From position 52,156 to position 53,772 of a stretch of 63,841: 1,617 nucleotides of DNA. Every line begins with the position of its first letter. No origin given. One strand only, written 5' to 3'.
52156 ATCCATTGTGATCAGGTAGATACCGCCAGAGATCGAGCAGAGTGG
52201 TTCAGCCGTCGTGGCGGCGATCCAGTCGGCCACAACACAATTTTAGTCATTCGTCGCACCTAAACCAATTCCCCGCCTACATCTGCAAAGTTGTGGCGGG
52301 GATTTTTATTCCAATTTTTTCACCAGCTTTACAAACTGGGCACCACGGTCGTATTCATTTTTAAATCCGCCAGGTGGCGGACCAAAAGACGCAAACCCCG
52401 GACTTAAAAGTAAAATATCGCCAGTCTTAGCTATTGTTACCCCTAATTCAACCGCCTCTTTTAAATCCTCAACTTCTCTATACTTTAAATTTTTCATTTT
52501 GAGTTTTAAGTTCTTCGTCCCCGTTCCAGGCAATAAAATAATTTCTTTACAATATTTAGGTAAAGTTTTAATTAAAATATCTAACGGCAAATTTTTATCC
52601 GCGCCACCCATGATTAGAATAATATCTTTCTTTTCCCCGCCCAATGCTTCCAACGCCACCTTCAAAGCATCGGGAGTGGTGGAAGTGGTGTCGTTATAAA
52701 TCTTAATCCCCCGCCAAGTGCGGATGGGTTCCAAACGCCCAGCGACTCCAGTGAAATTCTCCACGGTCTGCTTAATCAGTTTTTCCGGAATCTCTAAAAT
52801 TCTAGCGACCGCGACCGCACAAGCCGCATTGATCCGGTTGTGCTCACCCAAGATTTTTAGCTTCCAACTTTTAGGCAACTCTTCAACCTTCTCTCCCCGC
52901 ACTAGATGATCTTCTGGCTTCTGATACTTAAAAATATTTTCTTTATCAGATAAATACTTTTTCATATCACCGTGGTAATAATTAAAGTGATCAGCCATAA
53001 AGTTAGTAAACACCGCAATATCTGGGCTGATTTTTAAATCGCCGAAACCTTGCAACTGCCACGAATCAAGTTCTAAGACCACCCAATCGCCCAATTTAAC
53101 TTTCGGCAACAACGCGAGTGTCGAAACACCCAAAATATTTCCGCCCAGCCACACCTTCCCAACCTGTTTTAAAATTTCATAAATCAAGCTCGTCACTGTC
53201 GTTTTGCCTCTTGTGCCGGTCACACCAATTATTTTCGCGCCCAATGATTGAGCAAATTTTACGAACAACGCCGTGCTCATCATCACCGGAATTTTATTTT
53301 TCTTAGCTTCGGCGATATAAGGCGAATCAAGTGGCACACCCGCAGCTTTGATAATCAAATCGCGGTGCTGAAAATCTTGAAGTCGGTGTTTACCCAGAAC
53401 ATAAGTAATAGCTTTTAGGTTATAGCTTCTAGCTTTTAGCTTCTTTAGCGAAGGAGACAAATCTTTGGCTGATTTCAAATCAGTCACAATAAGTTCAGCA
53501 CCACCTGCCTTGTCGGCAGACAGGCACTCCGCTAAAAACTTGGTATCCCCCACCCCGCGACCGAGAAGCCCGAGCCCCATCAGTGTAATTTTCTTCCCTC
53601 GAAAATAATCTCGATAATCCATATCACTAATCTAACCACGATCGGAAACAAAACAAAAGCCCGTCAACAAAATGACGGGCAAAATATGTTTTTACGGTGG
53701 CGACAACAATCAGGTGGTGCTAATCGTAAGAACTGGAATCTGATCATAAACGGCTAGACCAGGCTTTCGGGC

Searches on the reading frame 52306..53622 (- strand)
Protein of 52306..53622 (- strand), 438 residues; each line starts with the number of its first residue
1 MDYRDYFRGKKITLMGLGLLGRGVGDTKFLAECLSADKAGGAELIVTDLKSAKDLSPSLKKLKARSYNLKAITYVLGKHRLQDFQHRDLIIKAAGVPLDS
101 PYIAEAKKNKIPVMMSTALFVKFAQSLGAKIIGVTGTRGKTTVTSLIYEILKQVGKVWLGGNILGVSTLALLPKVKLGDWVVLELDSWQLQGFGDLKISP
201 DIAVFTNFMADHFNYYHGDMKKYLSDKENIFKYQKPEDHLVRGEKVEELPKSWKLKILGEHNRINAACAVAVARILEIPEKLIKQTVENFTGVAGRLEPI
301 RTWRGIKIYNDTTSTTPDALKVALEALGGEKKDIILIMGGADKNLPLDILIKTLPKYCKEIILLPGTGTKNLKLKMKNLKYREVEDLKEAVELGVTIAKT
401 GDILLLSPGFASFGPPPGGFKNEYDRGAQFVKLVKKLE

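Call 19: find_homologous_proteins(query=window:52306-53622:-, max_evalue=1e-30)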
Query window:52306-53622:- (438 aa): 7874 proteins with E <= 1e-30 among 8000 candidates; the best 120 are listed.
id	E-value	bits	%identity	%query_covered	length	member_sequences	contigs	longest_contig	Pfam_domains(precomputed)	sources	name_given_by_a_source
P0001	2.9e-288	973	100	100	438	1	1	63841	PF02875.27,PF08245.19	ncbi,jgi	jgi:UDP-N-acetylmuramoylalanine--D-glutamate ligase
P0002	1.6e-213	727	77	100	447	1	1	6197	PF02875.27,PF08245.19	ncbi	-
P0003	1.7e-211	721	77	100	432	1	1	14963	PF02875.27,PF08245.19,PF21799.3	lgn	-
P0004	2.4e-207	707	75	100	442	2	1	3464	PF02875.27,PF08245.19,PF21799.3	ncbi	-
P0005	5.3e-206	702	75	100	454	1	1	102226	PF02875.27,PF08245.19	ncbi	ncbi:MAG: UDP-N-acetylmuramoyl-L-alanine--D-glutamate ligase [Candidatus Vogelbacteria bacterium]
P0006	2.7e-191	654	68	100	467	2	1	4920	PF02875.27,PF08245.19,PF21799.3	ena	-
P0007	9.5e-174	596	64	100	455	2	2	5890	PF02875.27,PF08245.19,PF21799.3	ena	-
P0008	4.1e-173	594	65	100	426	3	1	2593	PF02875.27,PF08245.19,PF21799.3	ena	-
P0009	7.6e-170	583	63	100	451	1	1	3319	PF02875.27,PF08245.19,PF21799.3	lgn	-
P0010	3.1e-168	578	63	100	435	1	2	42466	PF02875.27,PF08245.19,PF21799.3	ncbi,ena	ncbi:MAG: Mur ligase family protein [Patescibacteria group bacterium]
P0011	9.7e-168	576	62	100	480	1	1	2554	PF02875.27,PF08245.19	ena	-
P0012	7.1e-164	564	63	100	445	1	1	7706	PF02875.27,PF08245.19,PF21799.3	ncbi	-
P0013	3.0e-163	562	64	100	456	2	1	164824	PF02875.27,PF08245.19,PF21799.3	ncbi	ncbi:MAG: Mur ligase family protein [Patescibacteria group bacterium]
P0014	2.3e-162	559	62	94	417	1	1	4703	PF02875.27,PF08245.19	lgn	-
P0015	8.7e-162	557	63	100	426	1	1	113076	PF02875.27,PF08245.19,PF21799.3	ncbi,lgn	-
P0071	6.4e-142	491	55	100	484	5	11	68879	PF02875.27,PF08245.19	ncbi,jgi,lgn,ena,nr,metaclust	ncbi:MAG: UDP-N-acetylmuramoylalanine-D-glutamate ligase [Parcubacteria group bacterium GW2011_GWB1_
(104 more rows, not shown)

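Call 29: find_encoding_contigs(protein=P0002, flank=3000, max_places=1)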
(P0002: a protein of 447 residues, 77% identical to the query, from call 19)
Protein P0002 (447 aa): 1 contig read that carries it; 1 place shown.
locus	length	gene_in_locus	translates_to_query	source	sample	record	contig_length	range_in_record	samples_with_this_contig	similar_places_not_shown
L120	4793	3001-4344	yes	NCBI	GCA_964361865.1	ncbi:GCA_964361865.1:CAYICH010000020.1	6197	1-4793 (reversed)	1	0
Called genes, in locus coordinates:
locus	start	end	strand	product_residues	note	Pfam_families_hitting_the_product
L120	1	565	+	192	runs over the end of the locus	-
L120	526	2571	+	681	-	-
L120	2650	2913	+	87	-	-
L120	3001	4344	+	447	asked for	PF08245:Mur_ligase_M, PF02875:Mur_ligase_C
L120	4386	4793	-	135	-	?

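Call 30: find_encoding_contigs(protein=P0005, flank=10000, max_places=1)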
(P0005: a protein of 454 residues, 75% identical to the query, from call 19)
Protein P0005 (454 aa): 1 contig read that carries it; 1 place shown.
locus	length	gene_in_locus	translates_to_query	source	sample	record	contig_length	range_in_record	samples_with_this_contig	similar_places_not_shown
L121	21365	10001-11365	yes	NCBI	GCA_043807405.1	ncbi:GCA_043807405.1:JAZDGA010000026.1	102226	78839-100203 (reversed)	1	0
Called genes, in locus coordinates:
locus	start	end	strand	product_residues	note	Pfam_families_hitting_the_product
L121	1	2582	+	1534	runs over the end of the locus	PF01344:Kelch_1 (faint), PF24681:Kelch_KLHDC2_KLHL20_DRC7, PF25852:DUF6242_C, PF13415:Beta-prop_FBX42, PF24981:Beta-prop_ATRN-LZTR1 (weak), PF24681:Kelch_KLHDC2_KLHL20_DRC7 (weak), PF08309:LVIVD (weak), PF21722:Gly_rich_2, +2 more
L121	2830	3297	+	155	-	-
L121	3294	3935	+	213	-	-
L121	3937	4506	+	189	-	-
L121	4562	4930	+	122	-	PF01936:NYN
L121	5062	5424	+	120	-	-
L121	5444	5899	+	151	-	-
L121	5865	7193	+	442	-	-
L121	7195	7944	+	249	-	-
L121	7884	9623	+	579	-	PF19077:Big_13 (faint)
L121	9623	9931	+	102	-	-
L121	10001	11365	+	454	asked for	PF08245:Mur_ligase_M, PF02875:Mur_ligase_C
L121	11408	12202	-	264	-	PF02578:Cu-oxidase_4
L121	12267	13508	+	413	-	PF01225:Mur_ligase, PF08245:Mur_ligase_M, PF02875:Mur_ligase_C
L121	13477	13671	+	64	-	-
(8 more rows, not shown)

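Call 31: find_encoding_contigs(protein=P0003, flank=8000, max_places=1)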
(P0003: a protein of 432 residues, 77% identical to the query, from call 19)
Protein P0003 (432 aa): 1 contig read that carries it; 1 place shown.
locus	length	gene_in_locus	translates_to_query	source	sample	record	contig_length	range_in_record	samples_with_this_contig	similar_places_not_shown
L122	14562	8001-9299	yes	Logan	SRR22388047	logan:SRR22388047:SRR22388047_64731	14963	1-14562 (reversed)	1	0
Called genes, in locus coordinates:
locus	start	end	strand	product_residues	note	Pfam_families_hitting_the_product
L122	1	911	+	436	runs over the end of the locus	?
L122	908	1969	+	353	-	-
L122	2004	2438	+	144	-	PF02452:PemK_toxin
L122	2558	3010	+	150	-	-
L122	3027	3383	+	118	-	-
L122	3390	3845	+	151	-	-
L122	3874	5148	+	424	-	PF17936:Big_6 (faint)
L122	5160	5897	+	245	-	-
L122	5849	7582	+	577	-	PF19077:Big_13 (faint)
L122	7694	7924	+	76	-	-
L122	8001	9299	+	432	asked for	PF21799:MurD-like_N, PF08245:Mur_ligase_M, PF02875:Mur_ligase_C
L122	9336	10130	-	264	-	PF02578:Cu-oxidase_4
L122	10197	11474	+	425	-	PF01225:Mur_ligase, PF08245:Mur_ligase_M, PF02875:Mur_ligase_C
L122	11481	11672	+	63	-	-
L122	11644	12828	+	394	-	PF13200:DUF4015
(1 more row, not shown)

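Call 77: predict_structure(alignment_id=A3)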
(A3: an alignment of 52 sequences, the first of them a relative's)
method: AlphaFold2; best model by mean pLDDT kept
length: 438 residues; sequences in the alignment: 52
mean_pLDDT: 91.1   pTM: 0.91
mean pLDDT of the five models: 91.1, 90.2, 89.9, 88.8, 88.6
residues with pLDDT >= 90: 319; 70-90: 96; 50-70: 20; < 50: 3
segments of 3 or more residues with pLDDT < 50: 415-417
pLDDT, mean of each block of 10 residues (from residue 1): 87 87 88 74 90 89 67 91 96 82 95 96 96 94 98 97 90 96 94 96 92 78 93 98 96 94 96 98 98 93 97 92 91 94 86 95 93 90 95 97 96 61 89 96
secondary structure, 60 per line:
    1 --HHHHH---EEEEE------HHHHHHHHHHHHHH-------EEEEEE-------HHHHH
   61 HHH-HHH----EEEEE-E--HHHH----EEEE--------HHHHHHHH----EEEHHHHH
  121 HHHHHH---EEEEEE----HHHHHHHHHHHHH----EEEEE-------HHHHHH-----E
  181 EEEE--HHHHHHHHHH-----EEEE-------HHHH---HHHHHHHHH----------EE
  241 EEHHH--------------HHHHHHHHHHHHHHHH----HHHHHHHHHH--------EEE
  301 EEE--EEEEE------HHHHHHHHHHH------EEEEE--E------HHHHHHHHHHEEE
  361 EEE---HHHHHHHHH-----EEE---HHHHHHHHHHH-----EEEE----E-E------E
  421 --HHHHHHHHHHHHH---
elements in order: H3-7 E11-15 H22-35 E43-48 H56-63 E72-76 H81-84 E89-92 H101-108 E113-115 H116-126 E130-135 H140-152 E157-161 H169-174 E180-184 H187-196 E202-205 H213-216 H220-228 E239-242 H260-275 H280-289 E298-303 E306-310 H317-327 E334-338 H348-357 E358-363 H367-375 E381-383 H387-397 E403-406 H423-435

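Call 91: find_encoding_contigs(protein=P0071, flank=500, max_places=1)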
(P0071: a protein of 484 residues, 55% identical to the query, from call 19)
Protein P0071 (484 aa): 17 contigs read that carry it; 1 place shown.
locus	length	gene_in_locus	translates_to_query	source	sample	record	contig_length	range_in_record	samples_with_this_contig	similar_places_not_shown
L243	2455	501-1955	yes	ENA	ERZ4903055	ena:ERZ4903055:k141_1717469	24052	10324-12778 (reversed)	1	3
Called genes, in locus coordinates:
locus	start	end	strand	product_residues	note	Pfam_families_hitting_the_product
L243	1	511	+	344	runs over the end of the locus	PF01565:FAD_binding_4, PF02873:MurB_C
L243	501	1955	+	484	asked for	PF08245:Mur_ligase_M, PF02875:Mur_ligase_C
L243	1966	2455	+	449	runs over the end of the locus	PF01225:Mur_ligase, PF08245:Mur_ligase_M, PF02875:Mur_ligase_C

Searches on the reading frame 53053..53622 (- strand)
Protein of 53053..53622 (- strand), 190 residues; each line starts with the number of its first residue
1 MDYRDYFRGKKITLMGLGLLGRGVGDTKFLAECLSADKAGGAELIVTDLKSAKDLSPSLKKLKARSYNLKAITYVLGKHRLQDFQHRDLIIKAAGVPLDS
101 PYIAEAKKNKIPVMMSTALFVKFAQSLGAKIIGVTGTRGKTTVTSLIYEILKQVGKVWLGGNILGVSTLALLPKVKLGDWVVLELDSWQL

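Call 66: search_solved_structures(query=window:53053-53622:-, show_alignments=3, max_evalue=0.00001)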
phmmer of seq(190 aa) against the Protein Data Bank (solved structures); distinct sequences matched with E-value up to 0.00001: 9.
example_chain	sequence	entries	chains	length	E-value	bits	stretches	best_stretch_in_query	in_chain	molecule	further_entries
3lk7_A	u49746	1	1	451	3e-11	46.7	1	54-190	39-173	UDP-N-acetylmuramoylalanine--D-glutamate ligase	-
2jff_A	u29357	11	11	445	2.5e-09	40.4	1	84-190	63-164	UDP-N-ACETYLMURAMOYLALANINE--D-GLUTAMATE LIGASE | UDP-N-ACETYLMURAMOYL-ALANINE-D-GLUTAMATE LIGASE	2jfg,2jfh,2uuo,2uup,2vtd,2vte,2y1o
8v8w_A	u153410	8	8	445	2.5e-09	40.4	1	84-190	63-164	UDP-N-acetylmuramoylalanine--D-glutamate ligase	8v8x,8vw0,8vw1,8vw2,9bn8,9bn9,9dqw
8v8y_A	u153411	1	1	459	2.5e-09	40.4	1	83-190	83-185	UDP-N-acetylmuramoylalanine--D-glutamate ligase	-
1e0d_A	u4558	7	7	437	2.7e-09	40.3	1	84-190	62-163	UDP-N-ACETYLMURAMOYLALANINE--D-GLUTAMATE LIGASE | UDP-N-ACETYLMURAMOYL-L-ALANINE:D-GLUTAMATE LIGASE | UDP-N-ACETYLMURAMOYL-L-ALANINE/:D-GLUTAMATE LIGASE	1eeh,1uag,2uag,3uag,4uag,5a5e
5a5f_A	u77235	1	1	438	2.7e-09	40.3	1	84-190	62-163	UDP-N-ACETYLMURAMOYLALANINE--D-GLUTAMATE LIGASE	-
2wjp_A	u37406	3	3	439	2.7e-09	40.3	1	84-190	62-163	UDP-N-ACETYLMURAMOYLALANINE--D-GLUTAMATE LIGASE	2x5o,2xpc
4buc_A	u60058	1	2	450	1.5e-06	31.4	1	71-190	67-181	UDP-N-ACETYLMURAMOYLALANINE--D-GLUTAMATE LIGASE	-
1j6u_A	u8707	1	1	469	4.6e-06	29.8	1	63-161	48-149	UDP-N-acetylmuramate-alanine ligase MurC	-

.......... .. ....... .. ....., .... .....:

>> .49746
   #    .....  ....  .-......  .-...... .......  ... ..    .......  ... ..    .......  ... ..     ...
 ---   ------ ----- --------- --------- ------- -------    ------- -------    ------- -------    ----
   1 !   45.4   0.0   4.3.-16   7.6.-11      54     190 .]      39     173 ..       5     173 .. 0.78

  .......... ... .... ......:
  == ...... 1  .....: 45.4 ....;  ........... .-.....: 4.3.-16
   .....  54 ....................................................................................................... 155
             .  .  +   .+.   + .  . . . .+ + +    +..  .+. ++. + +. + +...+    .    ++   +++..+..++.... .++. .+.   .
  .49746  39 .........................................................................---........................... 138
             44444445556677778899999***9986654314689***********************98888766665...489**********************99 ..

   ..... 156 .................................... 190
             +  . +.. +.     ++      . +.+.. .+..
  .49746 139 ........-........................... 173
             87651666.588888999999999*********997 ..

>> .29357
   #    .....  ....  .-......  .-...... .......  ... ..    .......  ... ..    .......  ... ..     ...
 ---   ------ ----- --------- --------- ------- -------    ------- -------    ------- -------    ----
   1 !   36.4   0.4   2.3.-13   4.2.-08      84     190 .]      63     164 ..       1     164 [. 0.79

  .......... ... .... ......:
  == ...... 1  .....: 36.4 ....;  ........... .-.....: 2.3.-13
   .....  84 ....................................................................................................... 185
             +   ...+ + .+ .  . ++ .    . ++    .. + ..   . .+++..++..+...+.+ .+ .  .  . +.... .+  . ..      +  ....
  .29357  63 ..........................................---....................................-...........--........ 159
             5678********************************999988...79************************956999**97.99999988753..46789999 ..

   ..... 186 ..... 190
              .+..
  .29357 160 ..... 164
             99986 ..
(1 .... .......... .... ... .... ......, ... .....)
